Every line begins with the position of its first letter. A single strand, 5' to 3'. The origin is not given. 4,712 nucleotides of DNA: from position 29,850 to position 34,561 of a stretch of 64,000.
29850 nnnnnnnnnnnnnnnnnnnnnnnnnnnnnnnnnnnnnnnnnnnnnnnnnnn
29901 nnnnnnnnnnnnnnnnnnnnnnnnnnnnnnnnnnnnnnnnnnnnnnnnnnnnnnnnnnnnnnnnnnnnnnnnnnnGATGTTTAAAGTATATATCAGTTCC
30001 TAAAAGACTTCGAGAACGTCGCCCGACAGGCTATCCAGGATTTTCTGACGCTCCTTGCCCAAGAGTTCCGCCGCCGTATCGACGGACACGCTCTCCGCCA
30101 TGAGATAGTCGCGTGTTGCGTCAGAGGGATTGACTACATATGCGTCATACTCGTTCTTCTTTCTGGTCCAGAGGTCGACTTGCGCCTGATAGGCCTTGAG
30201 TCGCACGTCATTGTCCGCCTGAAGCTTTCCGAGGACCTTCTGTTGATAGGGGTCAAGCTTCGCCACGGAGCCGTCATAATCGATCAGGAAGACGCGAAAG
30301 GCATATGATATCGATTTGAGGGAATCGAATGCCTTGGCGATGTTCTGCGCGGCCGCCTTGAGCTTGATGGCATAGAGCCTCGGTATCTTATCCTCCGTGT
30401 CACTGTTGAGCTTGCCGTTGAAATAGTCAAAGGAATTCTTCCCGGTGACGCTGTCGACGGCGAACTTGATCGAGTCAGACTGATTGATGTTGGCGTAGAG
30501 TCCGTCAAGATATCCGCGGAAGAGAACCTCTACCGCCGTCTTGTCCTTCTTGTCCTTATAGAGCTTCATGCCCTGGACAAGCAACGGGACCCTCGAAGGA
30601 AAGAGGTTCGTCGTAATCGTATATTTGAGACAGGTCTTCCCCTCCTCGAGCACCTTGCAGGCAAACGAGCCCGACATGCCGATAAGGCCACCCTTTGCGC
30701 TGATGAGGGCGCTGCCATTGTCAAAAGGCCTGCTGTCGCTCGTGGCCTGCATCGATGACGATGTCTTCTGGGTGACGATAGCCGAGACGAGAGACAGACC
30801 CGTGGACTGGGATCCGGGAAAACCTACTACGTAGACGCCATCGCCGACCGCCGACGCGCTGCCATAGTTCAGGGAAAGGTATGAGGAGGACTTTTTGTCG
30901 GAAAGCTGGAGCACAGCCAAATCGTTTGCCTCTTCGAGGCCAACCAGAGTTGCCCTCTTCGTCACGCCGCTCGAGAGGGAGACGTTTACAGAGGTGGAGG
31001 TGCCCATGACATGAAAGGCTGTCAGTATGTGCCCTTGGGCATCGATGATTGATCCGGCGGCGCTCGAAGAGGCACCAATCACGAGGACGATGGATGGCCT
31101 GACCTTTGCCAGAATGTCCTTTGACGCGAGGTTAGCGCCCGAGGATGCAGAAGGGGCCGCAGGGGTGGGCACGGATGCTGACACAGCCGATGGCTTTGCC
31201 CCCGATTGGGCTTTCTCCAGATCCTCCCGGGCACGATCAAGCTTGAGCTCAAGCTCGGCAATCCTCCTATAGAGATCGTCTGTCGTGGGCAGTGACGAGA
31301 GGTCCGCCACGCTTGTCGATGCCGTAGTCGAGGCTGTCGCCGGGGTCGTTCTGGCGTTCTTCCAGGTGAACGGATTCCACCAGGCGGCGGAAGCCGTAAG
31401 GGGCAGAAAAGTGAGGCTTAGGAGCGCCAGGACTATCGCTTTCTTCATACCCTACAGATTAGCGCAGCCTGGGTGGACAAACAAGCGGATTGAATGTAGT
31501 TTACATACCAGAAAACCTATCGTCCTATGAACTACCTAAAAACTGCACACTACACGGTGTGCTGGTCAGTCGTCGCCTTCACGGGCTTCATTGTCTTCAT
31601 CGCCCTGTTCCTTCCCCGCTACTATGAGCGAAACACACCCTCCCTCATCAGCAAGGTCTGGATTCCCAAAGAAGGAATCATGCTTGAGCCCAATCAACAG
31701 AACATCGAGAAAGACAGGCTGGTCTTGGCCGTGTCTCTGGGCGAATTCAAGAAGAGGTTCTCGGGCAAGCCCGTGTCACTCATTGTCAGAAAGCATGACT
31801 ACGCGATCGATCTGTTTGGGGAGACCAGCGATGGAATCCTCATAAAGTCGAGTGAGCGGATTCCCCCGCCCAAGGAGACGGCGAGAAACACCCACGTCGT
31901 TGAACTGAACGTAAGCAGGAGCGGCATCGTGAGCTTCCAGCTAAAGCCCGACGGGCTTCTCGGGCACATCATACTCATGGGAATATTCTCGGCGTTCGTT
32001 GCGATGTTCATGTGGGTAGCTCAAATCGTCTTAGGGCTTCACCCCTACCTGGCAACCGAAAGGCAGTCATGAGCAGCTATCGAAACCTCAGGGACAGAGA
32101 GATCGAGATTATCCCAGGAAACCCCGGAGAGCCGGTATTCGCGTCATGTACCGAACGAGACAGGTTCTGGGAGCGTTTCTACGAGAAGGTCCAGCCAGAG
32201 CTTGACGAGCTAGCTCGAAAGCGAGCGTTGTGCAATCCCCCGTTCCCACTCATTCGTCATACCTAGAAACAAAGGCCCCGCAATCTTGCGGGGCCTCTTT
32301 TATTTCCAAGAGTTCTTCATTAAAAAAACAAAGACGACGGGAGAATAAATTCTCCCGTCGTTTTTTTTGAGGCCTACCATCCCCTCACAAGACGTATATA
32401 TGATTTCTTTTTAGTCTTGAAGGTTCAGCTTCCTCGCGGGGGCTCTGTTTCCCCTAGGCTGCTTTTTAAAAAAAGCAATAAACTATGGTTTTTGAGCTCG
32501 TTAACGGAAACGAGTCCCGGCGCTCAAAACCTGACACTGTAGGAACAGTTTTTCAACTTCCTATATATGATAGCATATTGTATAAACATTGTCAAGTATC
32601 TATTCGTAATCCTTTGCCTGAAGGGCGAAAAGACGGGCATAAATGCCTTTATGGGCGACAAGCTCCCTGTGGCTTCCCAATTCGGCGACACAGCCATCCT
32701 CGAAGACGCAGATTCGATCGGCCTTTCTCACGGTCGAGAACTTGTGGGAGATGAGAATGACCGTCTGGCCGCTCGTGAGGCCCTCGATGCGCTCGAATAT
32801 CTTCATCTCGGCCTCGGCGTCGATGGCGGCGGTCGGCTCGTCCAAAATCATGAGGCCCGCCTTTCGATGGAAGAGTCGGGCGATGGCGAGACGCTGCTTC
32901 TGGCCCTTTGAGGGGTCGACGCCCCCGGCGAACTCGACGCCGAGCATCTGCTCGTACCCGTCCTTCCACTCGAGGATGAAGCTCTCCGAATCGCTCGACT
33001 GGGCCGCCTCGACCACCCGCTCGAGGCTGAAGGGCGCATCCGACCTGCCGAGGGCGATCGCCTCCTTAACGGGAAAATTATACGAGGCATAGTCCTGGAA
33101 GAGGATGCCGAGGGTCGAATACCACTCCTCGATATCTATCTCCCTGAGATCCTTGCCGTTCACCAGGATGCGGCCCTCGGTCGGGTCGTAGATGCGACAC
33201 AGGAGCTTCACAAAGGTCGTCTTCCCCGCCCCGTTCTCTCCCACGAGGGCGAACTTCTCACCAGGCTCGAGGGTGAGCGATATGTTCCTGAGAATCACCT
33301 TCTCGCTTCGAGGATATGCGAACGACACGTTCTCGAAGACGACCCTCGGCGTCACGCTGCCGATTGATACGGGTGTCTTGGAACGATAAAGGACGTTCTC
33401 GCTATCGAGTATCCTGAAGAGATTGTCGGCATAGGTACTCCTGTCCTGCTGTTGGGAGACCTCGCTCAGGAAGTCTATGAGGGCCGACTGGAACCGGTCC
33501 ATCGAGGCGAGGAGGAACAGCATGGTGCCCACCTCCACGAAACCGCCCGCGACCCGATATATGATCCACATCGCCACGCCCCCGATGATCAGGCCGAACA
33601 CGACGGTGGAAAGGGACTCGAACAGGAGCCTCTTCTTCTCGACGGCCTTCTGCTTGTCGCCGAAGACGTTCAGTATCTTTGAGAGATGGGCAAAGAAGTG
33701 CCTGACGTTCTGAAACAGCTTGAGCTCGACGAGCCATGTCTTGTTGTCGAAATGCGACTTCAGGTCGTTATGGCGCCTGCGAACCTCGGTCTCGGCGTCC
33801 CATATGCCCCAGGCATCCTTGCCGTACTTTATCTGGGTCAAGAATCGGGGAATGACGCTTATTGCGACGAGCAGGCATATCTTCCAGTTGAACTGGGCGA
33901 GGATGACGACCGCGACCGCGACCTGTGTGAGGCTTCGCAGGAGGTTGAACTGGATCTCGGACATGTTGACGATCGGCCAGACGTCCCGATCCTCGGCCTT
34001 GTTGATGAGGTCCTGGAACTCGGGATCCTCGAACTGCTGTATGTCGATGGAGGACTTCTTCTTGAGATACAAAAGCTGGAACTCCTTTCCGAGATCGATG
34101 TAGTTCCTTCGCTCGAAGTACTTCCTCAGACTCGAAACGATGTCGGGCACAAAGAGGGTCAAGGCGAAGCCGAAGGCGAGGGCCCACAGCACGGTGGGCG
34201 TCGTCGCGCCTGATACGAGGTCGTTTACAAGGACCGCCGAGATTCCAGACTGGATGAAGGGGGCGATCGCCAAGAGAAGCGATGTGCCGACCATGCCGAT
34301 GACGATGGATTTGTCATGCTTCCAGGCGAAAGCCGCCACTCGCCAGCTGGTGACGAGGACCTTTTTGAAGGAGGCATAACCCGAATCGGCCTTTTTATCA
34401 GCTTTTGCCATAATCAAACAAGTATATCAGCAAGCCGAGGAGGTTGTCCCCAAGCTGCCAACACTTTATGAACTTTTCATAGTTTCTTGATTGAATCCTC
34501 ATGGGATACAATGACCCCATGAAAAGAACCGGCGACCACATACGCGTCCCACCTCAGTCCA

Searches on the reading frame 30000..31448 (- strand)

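Call 84: search_protein_families(library=ncbifam, proteins=[window:30000-31448:-], max_evalue=1e-10)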
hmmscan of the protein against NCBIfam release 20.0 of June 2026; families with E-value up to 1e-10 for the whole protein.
window:30000-31448:- (482 aa): 4 families
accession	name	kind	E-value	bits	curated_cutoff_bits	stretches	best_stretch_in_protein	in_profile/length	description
TIGR02038.1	protease_degS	equivalog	1e-13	51.2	422.95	1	131-282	81-238/351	outer membrane-stress sensor serine endopeptidase DegS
TIGR02037.1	degP_htrA_DO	subfamily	1.1e-12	47.6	416.2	1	130-257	62-196/434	Do family serine endopeptidase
NF033740.0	MarP_fam_protase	equivalog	2.8e-11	43.1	250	1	86-230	163-308/390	MarP family serine protease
NF008147.1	PRK10898.1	equivalog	7.8e-11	41.7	408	0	130-260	80-216/352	outer membrane-stress sensor serine endopeptidase DegS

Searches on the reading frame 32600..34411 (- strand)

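Call 84: search_protein_families(library=ncbifam, proteins=[window:32600-34411:-], max_evalue=1e-10)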
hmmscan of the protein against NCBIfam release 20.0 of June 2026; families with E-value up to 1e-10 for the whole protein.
window:32600-34411:- (603 aa): 166 families (the best 25 are shown)
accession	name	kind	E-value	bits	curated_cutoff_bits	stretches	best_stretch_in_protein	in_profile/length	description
TIGR02203.1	MsbA_lipidA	equivalog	9.3e-75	252.2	602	1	24-600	4-571/572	lipid A export permease/ATP-binding protein MsbA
TIGR02204.1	MsbA_rel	hypoth_equivalog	3e-72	244.1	780.4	1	252-598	233-575/576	ABC transporter, permease/ATP-binding protein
NF052233.1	CphA_assoc_ABC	equivalog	7.5e-69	232.9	880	1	275-601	425-746/766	cyanophycin metabolism-associated ABC transporter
NF045513.1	HepA_fam_ABC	equivalog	3.2e-67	227.4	725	1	15-598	32-609/610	heterocyst formation ABC transporter subunit HepA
NF010178.0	PRK13657.1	equivalog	1.4e-63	215.3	733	1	159-596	135-568/588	glucan ABC transporter ATP-binding protein/ permease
NF008381.0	PRK11176.1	equivalog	4.4e-62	210.3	867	1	294-599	281-580/582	lipid A ABC transporter ATP-binding protein/permease MsbA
TIGR01846.1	type_I_sec_HlyB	subfamily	3.5e-61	207.4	725.55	1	343-599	442-693/694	type I secretion system permease/ATPase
TIGR03796.1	NHLM_micro_ABC1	equivalog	3.9e-60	203.9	853.3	1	34-595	153-709/710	NHLP family bacteriocin export ABC transporter peptidase/permease/ATPase subunit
TIGR00958.1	3a01208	subfamily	4.5e-60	203.7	874.6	1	157-594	282-710/711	antigen peptide transporter 2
TIGR03375.1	type_I_sec_LssB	subfamily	4.2e-57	193.9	693.1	1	241-585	350-689/696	type I secretion system permease/ATPase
TIGR02857.1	CydD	equivalog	2.1e-55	188.7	435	1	36-568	9-527/529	thiol reductant ABC exporter subunit CydD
TIGR01192.1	chvA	subfamily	1.1e-50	172.8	585.4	1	290-595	268-567/585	glucan export ABC transporter ATP-binding protein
TIGR03797.1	NHLM_micro_ABC2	equivalog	1.2e-50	172.7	709.4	1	6-598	107-685/686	NHLP bacteriocin export ABC transporter permease/ATPase subunit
NF008364.0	PRK11160.1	equivalog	4.6e-50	170.8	630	1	162-594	146-571/575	heme ABC transporter ATP-binding protein/permease CydC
NF008056.1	PRK10790.1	equivalog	2.2e-47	161.9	746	1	154-599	143-576/584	SmdB family multidrug efflux ABC transporter permease/ATP-binding protein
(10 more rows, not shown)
